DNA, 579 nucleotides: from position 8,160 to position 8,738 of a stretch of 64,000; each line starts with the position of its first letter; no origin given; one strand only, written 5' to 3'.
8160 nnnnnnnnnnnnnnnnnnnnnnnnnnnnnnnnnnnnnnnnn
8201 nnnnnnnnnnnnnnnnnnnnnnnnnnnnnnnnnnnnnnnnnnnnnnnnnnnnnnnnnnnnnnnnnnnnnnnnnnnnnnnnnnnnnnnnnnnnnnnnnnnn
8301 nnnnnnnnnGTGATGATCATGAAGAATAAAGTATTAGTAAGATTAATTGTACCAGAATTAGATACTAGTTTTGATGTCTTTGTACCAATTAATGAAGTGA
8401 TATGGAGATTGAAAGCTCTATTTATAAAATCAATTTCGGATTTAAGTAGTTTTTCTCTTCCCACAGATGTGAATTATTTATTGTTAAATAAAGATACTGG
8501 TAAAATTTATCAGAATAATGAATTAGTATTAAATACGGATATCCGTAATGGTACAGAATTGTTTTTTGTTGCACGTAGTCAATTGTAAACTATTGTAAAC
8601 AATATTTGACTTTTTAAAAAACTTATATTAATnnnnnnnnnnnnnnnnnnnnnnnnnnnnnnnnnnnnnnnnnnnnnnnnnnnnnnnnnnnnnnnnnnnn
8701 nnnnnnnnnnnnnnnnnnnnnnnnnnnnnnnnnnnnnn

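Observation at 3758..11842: Minimal type VIIb locus: essC-esaB followed directly by an effector module, with no esaA/essA/essB nearby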

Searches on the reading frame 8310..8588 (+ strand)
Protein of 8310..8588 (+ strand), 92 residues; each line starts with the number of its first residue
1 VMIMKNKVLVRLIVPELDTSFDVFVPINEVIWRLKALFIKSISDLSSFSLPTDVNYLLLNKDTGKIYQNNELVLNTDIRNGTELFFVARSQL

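Call 4: search_protein_families(library=pfam, proteins=[window:8310-8588:+], max_evalue=0.1)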
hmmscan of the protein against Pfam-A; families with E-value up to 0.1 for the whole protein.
window:8310-8588:+ (92 aa): 2 families
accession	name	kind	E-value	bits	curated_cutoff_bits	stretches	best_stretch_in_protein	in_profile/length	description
PF23326.1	UBL_UBAC1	-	0.00025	21.3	27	1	5-89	9-99/109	UBAC1 UBL-like domain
PF21507.2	V18-19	-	0.034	13.4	27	1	24-81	129-188/380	Sputnik minor capsid protein V18/19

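Call 6: search_protein_families(library=ncbifam, proteins=[window:8310-8588:+], max_evalue=0.1)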
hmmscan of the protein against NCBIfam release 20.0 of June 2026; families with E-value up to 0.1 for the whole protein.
window:8310-8588:+ (92 aa): 0 families

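Call 35: search_solved_structures(query=A2, max_evalue=10, show_alignments=2)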
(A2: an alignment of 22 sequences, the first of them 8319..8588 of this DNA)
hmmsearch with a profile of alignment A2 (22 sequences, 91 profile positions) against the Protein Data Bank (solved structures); distinct sequences matched with E-value up to 10: 5.
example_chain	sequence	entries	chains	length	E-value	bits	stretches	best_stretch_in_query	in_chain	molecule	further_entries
4n3z_A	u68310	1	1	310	0.29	14.7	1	24-69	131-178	Rab5 GDP/GTP exchange factor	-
1txu_A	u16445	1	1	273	0.31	14.6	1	24-69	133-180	Rab5 GDP/GTP exchange factor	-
2ot3_A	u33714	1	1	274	0.31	14.6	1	24-69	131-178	Rab5 GDP/GTP exchange factor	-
4q9u_A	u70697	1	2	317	0.34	14.5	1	24-69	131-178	Rab5 GDP/GTP exchange factor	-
8jf2_F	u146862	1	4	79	0.93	13.1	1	12-46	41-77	D-alanyl carrier protein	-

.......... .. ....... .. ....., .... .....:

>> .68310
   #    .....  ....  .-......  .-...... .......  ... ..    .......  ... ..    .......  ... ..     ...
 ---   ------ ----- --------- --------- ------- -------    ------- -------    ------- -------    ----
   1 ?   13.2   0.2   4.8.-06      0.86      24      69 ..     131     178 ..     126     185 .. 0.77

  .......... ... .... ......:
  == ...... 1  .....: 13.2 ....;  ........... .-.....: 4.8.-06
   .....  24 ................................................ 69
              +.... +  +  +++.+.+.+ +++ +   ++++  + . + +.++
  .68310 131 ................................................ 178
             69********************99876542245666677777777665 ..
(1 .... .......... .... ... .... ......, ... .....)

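Call 39: find_homologous_proteins(query=window:8319-8588:+, max_evalue=0.001)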
Query window:8319-8588:+ (89 aa): 86 proteins with E <= 0.001 among 87 candidates.
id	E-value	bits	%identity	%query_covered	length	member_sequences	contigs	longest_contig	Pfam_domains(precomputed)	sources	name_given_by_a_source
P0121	4.0e-48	179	98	100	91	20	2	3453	-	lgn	-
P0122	4.0e-48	179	98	100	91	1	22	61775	-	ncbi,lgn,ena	-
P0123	5.7e-48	178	97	100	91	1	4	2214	-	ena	-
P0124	1.0e-47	177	97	100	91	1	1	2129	-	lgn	-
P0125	1.5e-47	177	97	100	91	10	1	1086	-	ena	-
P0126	2.9e-47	176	97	100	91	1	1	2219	-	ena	-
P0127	4.6e-46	172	97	98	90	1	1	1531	PF23326.2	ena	-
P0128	4.5e-45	169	95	96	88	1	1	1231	-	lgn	-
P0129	1.2e-42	161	92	96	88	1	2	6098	-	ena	-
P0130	1.4e-42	161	92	96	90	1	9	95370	-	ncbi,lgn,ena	-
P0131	2.6e-42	160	91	96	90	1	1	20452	-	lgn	-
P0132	2.8e-42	160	92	96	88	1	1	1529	-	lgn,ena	-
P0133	5.9e-42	159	91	96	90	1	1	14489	-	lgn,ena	-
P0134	1.7e-41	158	89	96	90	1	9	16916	-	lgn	-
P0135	8.7e-36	139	79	94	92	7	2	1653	-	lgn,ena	-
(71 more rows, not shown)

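Call 50: predict_structure(alignment_id=A4)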
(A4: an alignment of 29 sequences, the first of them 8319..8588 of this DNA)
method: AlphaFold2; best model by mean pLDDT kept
length: 89 residues; sequences in the alignment: 29
mean_pLDDT: 90.7   pTM: 0.78
mean pLDDT of the five models: 90.7, 89.8, 89.7, 89.5, 88.4
residues with pLDDT >= 90: 65; 70-90: 20; 50-70: 3; < 50: 1
segments of 3 or more residues with pLDDT < 50: none
pLDDT, mean of each block of 10 residues (from residue 1): 88 92 94 92 84 94 95 95 83
secondary structure, 60 per line:
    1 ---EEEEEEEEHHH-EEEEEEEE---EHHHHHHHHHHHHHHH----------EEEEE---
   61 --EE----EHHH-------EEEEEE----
elements in order: E4-11 E16-23 H28-42 E53-57 E80-85

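Call 54: fold_search(model_id=the predicted structure, library=pdb)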
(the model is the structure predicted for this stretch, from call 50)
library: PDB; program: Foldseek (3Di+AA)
matches with E <= 10: 1496; with E <= 0.001: 283
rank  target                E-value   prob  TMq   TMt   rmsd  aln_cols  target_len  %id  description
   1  7np7_D2               3.6e-06  1.00  0.68  0.18   5.1        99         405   17  Structure of an intact ESX-5 inner membrane complex, Composite C1 model (released 2021-06-02)
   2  3vdz_A                1.2e-05  1.00  0.72  0.59   2.2        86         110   17  Tailoring Encodable Lanthanide-Binding Tags as MRI Contrast Agents: xq-dSE3-Ubiquitin at 2.4 Angstroms (released 2012-11-28)
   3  7npt_D8               1.3e-05  1.00  0.67  0.60   5.2        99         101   17  Cytosolic bridge of an intact ESX-5 inner membrane complex (released 2021-05-26)
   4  8tyx_A                1.6e-05  1.00  0.71  0.76   2.8        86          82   14  Structure of a bacterial Ubl-deubiquitinase complex (form 1) (released 2024-06-12)
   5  7np7_D4               2.6e-05  1.00  0.65  0.17   3.8        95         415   16  Structure of an intact ESX-5 inner membrane complex, Composite C1 model (released 2021-06-02)
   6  8j0a_A                3.3e-05  1.00  0.66  0.73   3.4        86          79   17  Robust design of effective allosteric activator UbV R4 for Rsp5 E3 ligase using the machine-learning tool ProteinMPNN (released 2023-08-09)
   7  5hpl_C                3.5e-05  1.00  0.70  0.76   2.6        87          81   20  System-wide modulation of HECT E3 ligases with selective ubiquitin variant probes: Rsp5 and UbV R5.4 (released 2016-03-16)
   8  6fno_D                4.0e-05  1.00  0.73  0.73   1.9        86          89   13  Caldiarchaeum Subterraneum Ubiquitin:Rpn11-homolog complex, zinc soak (released 2018-07-25)
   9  8t48_A                4.0e-05  1.00  0.69  0.42   2.4        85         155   18  The N4BP1 CUE-like domain in complex with linear di-Ubiquitin (released 2024-03-13)
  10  6njd_C                4.3e-05  1.00  0.69  0.46   2.6        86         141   17  Crystal structure of RavD (residues 1-200) from Legionella pneumophila (strain Corby) complexed with Met-1 linked di-u (released 2019-05-22)
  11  9lqm_B                5.2e-05  1.00  0.67  0.73   3.4        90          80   16  Crystal structure of synthetic ubiquitin variant R4 designed by ProteinMPNN (released 2025-02-12)
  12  7wfc_B                5.5e-05  1.00  0.69  0.75   2.6        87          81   17  X-ray structure of HKU1-PLP2(Cys109Ser) catalytic mutant in complex with free ubiquitin (released 2022-12-28)
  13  7c7i_C                5.9e-05  1.00  0.68  0.69   3.7        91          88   22  Crystal structure of SHANK3 SPN domain in complex with GTP-bound Rap1b(E30D,K31E) (released 2021-05-05)
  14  8sea_B                6.3e-05  1.00  0.71  0.78   2.5        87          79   14  Cryo-EM structure of a double loaded human UBA7-UBE2L6-ISG15 thioester mimetic complex (Form 1) (released 2023-10-11)
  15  1wx8_MODEL_1_A        6.7e-05  1.00  0.73  0.68   2.7        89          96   20  Solution Structure of the N-terminal Ubiquitin-like Domain in the 4931431F19Rik Protein (released 2005-07-20)
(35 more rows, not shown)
